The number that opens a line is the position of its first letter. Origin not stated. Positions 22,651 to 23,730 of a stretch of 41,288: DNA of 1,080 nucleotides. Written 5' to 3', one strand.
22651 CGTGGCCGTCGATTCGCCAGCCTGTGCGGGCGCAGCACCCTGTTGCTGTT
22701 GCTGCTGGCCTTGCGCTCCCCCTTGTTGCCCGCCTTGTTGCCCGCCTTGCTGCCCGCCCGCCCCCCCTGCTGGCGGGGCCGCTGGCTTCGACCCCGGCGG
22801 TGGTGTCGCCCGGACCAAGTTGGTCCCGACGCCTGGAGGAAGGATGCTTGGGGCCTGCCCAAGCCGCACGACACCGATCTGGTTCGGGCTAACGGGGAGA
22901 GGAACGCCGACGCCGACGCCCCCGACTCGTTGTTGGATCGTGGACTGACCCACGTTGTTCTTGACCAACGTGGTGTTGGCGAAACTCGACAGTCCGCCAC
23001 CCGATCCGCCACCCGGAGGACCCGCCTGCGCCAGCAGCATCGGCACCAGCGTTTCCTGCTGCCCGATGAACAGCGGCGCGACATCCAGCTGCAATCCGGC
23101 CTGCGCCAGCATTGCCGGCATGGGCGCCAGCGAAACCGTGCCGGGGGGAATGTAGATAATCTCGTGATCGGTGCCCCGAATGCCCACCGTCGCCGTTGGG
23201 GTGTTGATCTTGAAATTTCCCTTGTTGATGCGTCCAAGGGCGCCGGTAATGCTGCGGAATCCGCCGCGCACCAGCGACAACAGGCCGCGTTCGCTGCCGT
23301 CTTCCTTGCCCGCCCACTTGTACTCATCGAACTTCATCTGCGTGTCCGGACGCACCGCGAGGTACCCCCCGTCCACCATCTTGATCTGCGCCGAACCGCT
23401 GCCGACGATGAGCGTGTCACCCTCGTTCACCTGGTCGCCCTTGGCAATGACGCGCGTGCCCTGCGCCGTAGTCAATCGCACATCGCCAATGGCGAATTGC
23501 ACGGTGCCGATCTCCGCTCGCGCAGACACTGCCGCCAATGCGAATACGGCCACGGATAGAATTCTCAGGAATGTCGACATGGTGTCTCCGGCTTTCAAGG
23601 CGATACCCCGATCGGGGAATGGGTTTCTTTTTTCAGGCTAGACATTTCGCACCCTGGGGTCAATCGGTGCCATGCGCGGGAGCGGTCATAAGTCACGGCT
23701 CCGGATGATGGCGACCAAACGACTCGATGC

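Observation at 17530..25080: Putative Slam / type XI secretion pair with an atypical giant non-lipoprotein cargo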

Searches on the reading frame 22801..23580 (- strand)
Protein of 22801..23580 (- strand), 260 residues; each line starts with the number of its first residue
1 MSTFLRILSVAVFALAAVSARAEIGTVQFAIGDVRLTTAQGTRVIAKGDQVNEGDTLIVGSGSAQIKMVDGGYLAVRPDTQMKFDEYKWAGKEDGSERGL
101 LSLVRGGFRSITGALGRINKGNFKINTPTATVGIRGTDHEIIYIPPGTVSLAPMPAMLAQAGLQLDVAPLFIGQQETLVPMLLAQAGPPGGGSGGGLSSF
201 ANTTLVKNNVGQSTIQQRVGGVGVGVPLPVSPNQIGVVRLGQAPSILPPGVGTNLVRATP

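Call 98: search_protein_families(library=pfam, proteins=[window:22801-23580:-], max_evalue=0.1)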
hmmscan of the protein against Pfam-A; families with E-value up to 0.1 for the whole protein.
window:22801-23580:- (260 aa): 2 families
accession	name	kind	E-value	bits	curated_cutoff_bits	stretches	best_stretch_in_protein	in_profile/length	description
PF04773.18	FecR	-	2e-06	28.6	24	1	61-141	8-80/97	FecR protein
PF06898.16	YqfD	-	0.081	12.2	25.2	0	35-61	197-223/379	Putative stage IV sporulation protein YqfD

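Call 104: search_solved_structures(query=A5, max_evalue=10, show_alignments=3)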
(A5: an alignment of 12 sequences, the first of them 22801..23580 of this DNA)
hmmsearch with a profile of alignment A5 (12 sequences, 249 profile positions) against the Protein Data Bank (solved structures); distinct sequences matched with E-value up to 10: 1.
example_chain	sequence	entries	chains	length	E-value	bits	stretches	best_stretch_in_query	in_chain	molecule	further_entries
5ix9_A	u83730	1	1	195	0.00013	24.4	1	25-90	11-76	Antifreeze protein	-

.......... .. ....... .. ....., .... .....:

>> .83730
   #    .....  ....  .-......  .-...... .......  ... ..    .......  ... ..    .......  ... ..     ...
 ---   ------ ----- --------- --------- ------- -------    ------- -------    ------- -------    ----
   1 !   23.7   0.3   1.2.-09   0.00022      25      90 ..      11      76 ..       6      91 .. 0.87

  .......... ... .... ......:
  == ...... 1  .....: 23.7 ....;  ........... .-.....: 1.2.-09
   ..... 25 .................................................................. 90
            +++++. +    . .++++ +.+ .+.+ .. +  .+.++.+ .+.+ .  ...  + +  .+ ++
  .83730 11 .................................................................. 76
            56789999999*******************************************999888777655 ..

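Call 106: search_protein_families(library=ncbifam, proteins=[window:22801-23580:-], max_evalue=1)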
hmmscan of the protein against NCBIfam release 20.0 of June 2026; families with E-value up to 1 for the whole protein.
window:22801-23580:- (260 aa): 4 families
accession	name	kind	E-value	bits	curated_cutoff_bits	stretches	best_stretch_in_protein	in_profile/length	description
NF033165.1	lipo_LipL45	exception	1.3e-05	24.4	350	1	26-138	41-151/391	lipoprotein LipL45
NF047849.1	Lsa33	exception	0.00019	20.8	420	1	25-140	30-145/310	surface adhesin Lsa33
NF033682.1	retention_LapA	subfamily_domain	0.00045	20.4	50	1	24-87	3-68/145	retention module-containing protein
TIGR02876.1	spore_yqfD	equivalog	0.17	10.8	256.7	1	35-62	199-226/382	sporulation protein YqfD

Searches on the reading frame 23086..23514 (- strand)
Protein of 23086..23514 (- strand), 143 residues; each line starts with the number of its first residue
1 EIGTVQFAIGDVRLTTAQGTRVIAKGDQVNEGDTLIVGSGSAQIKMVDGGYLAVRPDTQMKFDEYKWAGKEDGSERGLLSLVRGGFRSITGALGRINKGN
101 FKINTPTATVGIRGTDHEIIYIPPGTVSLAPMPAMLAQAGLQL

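Call 105: search_solved_structures(query=window:23086-23514:-, max_evalue=10, show_alignments=2)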
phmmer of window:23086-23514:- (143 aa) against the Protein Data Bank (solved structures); distinct sequences matched with E-value up to 10: 1.
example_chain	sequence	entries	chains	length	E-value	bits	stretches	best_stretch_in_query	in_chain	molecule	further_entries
5ix9_A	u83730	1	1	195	0.23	14.9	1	5-62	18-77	Antifreeze protein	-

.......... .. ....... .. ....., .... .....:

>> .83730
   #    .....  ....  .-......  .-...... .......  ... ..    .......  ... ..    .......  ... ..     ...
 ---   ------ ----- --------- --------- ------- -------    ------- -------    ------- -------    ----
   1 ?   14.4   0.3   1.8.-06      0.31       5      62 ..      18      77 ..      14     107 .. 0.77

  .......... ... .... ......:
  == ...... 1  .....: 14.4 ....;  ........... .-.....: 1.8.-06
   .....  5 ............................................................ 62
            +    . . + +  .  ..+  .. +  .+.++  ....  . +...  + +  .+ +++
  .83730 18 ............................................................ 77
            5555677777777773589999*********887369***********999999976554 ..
